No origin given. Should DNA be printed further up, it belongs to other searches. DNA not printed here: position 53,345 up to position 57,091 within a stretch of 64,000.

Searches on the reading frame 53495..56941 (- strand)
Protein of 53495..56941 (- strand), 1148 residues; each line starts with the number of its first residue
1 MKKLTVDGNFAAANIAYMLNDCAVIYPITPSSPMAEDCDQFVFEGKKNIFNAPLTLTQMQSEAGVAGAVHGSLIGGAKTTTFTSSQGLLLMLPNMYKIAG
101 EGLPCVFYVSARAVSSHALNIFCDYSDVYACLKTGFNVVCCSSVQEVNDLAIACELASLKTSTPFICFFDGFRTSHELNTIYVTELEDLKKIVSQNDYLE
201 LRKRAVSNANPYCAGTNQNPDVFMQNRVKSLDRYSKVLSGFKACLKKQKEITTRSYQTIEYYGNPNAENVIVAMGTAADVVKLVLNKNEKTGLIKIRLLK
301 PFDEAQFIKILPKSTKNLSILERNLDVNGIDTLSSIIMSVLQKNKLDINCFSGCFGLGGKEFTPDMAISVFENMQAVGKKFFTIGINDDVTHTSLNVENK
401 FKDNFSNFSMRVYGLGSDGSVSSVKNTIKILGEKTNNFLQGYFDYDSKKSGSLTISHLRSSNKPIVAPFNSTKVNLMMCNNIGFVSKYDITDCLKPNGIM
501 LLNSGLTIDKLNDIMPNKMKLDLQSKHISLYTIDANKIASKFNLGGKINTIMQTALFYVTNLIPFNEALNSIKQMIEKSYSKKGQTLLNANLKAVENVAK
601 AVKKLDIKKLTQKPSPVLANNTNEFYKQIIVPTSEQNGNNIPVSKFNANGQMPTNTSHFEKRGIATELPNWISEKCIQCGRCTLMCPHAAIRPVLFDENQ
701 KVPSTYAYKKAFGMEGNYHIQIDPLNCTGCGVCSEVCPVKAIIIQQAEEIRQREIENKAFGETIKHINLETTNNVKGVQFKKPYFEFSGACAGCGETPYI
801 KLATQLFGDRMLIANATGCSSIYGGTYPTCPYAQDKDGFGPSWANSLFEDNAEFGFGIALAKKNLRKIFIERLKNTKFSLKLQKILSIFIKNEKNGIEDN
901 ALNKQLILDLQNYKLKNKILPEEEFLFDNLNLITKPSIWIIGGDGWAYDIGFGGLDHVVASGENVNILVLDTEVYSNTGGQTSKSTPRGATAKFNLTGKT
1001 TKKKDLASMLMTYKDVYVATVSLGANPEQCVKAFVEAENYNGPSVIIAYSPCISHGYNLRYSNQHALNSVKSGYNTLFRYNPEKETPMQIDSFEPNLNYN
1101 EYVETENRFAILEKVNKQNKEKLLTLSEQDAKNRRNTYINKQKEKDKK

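Call 16: search_protein_families(library=pfam, proteins=[window:53495-56941:-], max_evalue=0.00001)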
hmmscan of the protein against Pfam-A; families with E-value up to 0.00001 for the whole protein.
window:53495-56941:- (1148 aa): 15 families
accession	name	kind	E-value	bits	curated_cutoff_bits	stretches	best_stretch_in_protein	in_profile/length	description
PF01855.24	POR_N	-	3.7e-63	213.8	27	1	17-237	4-222/231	Pyruvate flavodoxin/ferredoxin oxidoreductase, thiamine diP-bdg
PF01558.24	POR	-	1.1e-25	91.3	27.4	1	416-597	1-170/173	Pyruvate ferredoxin/flavodoxin oxidoreductase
PF10371.14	EKR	-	5.6e-13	49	27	1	613-665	3-55/55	Domain of unknown function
PF00037.32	Fer4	-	1.4e-11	44.2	21.1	2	720-742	1-23/24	4Fe-4S binding domain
PF12838.12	Fer4_7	-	3.2e-11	43.9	27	1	675-741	1-52/52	4Fe-4S dicluster domain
PF13484.11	Fer4_16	-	6.9e-11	43.2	30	1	675-739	1-65/66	4Fe-4S double cluster binding domain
PF14697.11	Fer4_21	-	4.7e-10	39.9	35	1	674-742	6-57/59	4Fe-4S dicluster domain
PF13187.11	Fer4_9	-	9.2e-10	38.8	27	0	726-796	1-42/52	4Fe-4S dicluster domain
PF02775.26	TPP_enzyme_C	-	2.3e-09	37.6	21.9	1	937-1047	48-150/151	Thiamine pyrophosphate enzyme, C-terminal TPP binding domain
PF12837.12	Fer4_6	-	3.6e-09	36.6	25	0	720-742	2-24/24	4Fe-4S binding domain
PF13183.11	Fer4_8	-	7.7e-09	36.4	27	1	674-740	3-67/68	4Fe-4S dicluster domain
PF12797.12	Fer4_2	-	1.1e-08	34.9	24.5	0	719-739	2-22/22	4Fe-4S binding domain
PF13237.11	Fer4_10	-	1.2e-08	35.2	25.5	1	673-738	6-53/53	4Fe-4S dicluster domain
PF17147.9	PFOR_II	-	2.8e-08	34.5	27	1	267-365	1-100/102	Pyruvate:ferredoxin oxidoreductase core domain II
PF13534.11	Fer4_17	-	1.1e-07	32.7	22.2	1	675-739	1-58/61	4Fe-4S dicluster domain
